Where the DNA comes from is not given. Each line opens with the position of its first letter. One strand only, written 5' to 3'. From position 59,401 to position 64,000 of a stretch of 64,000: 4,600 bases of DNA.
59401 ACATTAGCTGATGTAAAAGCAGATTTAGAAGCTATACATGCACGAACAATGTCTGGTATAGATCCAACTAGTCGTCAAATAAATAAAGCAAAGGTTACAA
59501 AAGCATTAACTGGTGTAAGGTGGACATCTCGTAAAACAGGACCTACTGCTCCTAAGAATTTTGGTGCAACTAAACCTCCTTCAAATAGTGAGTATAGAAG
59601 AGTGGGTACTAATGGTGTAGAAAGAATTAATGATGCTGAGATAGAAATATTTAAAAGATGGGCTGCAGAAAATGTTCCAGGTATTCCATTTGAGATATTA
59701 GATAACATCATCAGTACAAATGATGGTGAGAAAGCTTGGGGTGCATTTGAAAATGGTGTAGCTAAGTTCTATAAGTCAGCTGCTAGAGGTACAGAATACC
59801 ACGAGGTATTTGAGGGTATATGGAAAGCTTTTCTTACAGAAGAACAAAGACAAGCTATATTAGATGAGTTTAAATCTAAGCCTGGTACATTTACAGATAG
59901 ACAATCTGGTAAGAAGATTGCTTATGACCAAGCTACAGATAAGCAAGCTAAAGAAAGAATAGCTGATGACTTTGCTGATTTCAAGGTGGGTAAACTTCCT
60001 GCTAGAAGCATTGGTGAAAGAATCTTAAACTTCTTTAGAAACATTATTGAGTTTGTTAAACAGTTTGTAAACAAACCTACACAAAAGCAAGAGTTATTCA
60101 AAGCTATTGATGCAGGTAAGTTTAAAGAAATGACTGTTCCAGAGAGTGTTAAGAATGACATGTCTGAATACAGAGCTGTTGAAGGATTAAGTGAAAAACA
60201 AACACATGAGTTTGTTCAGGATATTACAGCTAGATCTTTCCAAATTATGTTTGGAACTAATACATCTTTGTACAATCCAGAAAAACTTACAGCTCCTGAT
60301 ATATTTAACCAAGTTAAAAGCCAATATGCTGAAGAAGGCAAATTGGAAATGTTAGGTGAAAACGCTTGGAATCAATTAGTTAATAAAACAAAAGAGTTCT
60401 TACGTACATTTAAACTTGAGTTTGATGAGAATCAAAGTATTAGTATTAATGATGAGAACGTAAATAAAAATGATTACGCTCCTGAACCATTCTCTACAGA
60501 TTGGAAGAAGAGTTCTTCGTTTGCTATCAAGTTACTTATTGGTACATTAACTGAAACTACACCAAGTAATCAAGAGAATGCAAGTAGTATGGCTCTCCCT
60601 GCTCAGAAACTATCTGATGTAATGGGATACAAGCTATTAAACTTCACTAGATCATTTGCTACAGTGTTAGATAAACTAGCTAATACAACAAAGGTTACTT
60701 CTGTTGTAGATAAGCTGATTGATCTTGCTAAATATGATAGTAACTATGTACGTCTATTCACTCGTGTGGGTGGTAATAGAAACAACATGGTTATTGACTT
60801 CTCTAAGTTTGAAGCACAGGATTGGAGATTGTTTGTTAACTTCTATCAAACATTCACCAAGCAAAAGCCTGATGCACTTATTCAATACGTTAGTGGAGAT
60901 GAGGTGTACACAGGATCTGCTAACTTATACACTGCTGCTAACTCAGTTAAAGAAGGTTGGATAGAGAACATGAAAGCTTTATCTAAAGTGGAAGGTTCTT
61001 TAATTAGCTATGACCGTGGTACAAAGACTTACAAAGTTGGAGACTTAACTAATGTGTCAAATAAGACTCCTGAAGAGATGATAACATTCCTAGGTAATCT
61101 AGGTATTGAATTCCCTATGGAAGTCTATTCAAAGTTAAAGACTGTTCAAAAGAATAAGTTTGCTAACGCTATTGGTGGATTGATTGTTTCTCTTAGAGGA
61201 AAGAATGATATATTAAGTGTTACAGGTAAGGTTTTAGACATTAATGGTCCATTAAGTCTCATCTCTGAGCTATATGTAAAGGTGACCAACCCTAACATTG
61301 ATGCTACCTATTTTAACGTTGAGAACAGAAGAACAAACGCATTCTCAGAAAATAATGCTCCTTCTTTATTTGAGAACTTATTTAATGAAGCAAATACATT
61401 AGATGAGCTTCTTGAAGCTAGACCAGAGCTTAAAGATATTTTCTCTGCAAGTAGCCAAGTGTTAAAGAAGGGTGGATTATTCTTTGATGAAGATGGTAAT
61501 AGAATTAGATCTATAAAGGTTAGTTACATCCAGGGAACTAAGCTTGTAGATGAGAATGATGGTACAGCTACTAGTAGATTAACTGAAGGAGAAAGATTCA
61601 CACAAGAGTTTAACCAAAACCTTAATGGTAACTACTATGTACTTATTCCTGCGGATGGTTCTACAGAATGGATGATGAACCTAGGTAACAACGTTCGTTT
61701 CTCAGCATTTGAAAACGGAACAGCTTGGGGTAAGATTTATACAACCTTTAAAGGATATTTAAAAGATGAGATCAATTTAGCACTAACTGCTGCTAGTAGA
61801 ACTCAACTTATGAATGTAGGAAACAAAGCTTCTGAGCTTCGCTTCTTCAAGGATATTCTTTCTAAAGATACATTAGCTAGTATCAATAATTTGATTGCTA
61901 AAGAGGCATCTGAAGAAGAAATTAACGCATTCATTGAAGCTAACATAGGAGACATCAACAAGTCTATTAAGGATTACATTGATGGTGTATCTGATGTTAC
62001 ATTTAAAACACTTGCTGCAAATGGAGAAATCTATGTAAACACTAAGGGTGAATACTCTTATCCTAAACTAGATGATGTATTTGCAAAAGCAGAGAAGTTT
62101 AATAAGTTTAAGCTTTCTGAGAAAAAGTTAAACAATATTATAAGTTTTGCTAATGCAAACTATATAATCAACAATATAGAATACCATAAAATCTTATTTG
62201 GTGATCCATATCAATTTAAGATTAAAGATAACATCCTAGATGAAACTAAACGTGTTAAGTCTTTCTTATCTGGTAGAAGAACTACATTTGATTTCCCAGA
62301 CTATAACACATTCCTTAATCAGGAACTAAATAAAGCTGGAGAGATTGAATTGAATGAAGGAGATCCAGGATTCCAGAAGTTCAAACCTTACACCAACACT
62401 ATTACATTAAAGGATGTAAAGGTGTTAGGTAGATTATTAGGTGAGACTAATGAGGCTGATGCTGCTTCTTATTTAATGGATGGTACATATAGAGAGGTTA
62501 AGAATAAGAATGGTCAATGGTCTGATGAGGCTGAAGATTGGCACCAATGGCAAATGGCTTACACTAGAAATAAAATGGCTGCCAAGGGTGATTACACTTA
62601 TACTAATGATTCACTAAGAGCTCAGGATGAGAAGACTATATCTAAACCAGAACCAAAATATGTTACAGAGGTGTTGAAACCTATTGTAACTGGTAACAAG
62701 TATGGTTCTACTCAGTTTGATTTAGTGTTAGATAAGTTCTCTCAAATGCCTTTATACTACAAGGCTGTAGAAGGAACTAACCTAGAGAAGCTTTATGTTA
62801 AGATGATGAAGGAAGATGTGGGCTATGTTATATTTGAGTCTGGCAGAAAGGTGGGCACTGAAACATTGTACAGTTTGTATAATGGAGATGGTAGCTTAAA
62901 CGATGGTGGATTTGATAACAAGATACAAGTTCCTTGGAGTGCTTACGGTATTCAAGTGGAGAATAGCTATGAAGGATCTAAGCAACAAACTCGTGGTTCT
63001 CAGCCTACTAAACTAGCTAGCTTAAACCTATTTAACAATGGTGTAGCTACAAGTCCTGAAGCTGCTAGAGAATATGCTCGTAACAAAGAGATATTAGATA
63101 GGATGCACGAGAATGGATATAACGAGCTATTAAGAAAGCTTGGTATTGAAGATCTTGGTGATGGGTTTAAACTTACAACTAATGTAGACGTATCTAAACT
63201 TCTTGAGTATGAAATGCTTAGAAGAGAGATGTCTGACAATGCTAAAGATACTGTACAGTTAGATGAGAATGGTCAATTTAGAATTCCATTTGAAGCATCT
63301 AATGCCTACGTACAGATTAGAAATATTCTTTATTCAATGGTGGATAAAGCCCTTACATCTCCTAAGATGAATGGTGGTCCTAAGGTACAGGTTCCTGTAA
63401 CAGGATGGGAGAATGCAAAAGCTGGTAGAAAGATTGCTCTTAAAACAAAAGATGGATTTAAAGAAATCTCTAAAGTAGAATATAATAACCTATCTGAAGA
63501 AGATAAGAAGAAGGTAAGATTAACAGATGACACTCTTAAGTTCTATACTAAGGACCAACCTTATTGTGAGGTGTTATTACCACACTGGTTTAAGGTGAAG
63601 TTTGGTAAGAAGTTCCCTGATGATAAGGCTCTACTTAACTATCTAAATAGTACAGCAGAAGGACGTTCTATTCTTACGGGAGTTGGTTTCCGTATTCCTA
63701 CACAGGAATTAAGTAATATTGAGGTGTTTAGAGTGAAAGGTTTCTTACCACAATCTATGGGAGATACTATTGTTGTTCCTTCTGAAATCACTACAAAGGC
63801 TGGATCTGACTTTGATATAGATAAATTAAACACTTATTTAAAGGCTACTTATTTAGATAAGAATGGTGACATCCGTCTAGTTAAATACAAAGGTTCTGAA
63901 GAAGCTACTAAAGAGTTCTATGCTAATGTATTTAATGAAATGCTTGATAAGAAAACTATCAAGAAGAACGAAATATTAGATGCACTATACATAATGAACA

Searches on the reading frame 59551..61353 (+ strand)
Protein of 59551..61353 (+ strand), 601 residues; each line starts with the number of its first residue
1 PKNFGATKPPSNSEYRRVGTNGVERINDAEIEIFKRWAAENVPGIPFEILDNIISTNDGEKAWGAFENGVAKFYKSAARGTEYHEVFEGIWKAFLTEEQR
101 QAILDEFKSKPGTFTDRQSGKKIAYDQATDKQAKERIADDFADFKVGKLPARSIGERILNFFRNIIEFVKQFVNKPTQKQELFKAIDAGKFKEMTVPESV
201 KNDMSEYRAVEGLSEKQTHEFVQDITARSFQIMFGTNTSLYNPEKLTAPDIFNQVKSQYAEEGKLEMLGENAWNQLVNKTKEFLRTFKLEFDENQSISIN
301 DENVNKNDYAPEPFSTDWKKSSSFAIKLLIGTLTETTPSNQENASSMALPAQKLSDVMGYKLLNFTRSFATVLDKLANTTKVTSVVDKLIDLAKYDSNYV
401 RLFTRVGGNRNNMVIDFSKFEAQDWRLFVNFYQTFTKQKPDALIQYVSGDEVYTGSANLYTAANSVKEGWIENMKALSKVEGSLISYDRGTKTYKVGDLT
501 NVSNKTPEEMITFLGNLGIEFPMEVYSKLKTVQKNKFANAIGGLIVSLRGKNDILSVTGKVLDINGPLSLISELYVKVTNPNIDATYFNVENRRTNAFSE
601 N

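Call 52: find_homologous_proteins(query=window:59551-61353:+, max_evalue=0.001)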
Query window:59551-61353:+ (601 aa): 20 proteins with E <= 0.001 among 8000 candidates.
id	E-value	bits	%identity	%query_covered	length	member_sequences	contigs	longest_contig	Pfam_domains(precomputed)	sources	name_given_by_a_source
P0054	1.2e-204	700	58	89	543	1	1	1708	-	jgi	jgi:hypothetical protein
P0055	4.4e-204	698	53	100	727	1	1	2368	-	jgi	jgi:hypothetical protein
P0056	8.7e-166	571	57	75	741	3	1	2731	-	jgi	-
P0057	2.3e-159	550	49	86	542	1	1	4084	-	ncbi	-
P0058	6.2e-146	506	50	80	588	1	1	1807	-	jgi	jgi:hypothetical protein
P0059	1.3e-136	475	61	58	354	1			-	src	-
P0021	9.7e-131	456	55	63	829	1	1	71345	-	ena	-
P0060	3.8e-125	437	47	73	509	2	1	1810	-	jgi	jgi:hypothetical protein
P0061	5.5e-124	433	53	64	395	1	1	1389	-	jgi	jgi:hypothetical protein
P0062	6.3e-111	390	54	56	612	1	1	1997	-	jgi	jgi:hypothetical protein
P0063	7.1e-107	377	53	55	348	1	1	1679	-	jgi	-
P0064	4.5e-102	361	44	72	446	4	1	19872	-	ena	-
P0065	5.4e-101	358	48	58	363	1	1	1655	-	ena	-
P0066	1.8e-79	287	42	56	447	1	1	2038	PF03219.21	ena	-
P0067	4.3e-78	282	56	40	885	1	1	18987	-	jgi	jgi:hypothetical protein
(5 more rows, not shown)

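Call 57: search_solved_structures(query=A3, max_evalue=1, show_alignments=2)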
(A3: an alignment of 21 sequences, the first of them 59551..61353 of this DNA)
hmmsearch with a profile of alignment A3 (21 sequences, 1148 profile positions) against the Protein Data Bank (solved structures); distinct sequences matched with E-value up to 1: 0.

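Call 72: predict_structure(alignment_id=A3)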
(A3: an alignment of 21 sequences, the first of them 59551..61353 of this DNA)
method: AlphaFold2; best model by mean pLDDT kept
length: 601 residues; sequences in the alignment: 21
mean_pLDDT: 62.6   pTM: 0.43
mean pLDDT of the five models: 62.6, 61.2, 59.6, 59.2, 57.4
residues with pLDDT >= 90: 31; 70-90: 261; 50-70: 89; < 50: 220
segments of 3 or more residues with pLDDT < 50: 1-84, 93-95, 149-207, 294-297, 299-322, 440-457, 581-601
pLDDT, mean of each block of 10 residues (from residue 1): 29 32 39 45 36 32 29 31 47 54 74 76 86 72 49 36 38 34 36 30 46 78 87 62 64 88 84 85 66 48 28 29 60 79 81 83 69 66 82 82 87 87 73 64 40 45 75 86 85 85 85 91 85 89 89 83 87 75 40 38 27
secondary structure, 60 per line:
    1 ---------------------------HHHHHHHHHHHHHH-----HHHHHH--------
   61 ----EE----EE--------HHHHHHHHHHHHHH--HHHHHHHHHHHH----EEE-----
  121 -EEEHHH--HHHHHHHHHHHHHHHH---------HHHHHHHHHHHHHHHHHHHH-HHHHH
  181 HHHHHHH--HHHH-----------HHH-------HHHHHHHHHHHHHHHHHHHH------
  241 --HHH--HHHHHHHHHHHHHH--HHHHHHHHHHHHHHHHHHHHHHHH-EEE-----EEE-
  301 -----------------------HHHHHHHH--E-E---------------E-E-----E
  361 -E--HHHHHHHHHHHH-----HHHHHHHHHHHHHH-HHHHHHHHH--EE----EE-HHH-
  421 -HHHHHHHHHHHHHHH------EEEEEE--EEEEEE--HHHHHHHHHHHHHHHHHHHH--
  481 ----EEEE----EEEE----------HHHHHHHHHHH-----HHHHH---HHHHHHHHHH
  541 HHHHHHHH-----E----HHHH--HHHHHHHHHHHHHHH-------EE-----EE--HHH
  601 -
elements in order: H28-41 H47-52 H81-94 H97-108 E113-115 E122-124 H130-145 H155-174 H176-187 H190-193 H215-234 H248-261 H264-287 E289-291 E297-299 H324-331 H365-376 H382-395 H397-405 H422-436 E443-448 E451-456 H459-478 E485-488 E493-496 H507-517 H523-527 H531-548 H559-562 H565-579

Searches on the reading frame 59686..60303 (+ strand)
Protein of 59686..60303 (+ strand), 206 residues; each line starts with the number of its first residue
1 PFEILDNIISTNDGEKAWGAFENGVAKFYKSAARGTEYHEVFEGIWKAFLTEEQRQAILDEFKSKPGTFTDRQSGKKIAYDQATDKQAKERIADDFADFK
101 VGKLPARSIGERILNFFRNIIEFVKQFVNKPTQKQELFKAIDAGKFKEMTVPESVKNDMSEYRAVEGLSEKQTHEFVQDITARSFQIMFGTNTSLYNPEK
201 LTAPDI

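Call 80: search_protein_representatives(protein=window:59686-60303:+)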
Query: 206 residues. Proteins with E-value up to 0.001 (for the whole library): 1194; up to 1e-10: 402; up to 1e-30: 89. The best 150 are listed.
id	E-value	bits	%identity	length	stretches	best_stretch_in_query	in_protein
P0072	1.9e-92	325.2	72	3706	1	1-206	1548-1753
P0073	5.3e-87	307.4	67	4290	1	1-206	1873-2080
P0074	6.4e-84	297.4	67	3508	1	1-204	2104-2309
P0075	3.8e-83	294.8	65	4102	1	1-206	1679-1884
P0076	7.0e-82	290.7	63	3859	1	1-204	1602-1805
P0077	4.6e-80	284.8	64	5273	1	1-202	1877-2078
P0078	3.4e-79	281.9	67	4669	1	1-203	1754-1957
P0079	6.0e-79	281.1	64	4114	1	1-203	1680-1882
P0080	2.1e-78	279.3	63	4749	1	1-204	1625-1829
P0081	4.1e-78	278.4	64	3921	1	1-206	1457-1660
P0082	4.8e-78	278.2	64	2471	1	1-206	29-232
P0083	3.1e-75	269.0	62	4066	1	1-206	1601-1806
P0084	2.8e-74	265.9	60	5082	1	1-205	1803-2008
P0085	3.2e-74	265.7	60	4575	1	1-205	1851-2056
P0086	4.1e-74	265.4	59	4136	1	1-204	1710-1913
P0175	3.9e-27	112.1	40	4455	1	5-177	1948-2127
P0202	3.3e-25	105.8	39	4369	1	5-154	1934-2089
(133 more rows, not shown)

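Call 96: search_protein_families(library=pfam, proteins=[window:59686-60303:+], max_evalue=10)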
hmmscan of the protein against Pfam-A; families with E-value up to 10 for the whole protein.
window:59686-60303:+ (206 aa): 1 family
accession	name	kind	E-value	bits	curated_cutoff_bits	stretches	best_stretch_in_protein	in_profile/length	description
PF02762.20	Cbl_N3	-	0.013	15.8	25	1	46-77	5-36/86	CBL proto-oncogene N-terminus, SH2-like domain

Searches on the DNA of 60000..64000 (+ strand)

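Call 6: search_dna_similar(query=window:60000-64000:+, collection=phages, mode=near)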
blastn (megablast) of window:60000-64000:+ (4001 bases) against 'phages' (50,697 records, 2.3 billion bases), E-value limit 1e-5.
No match.
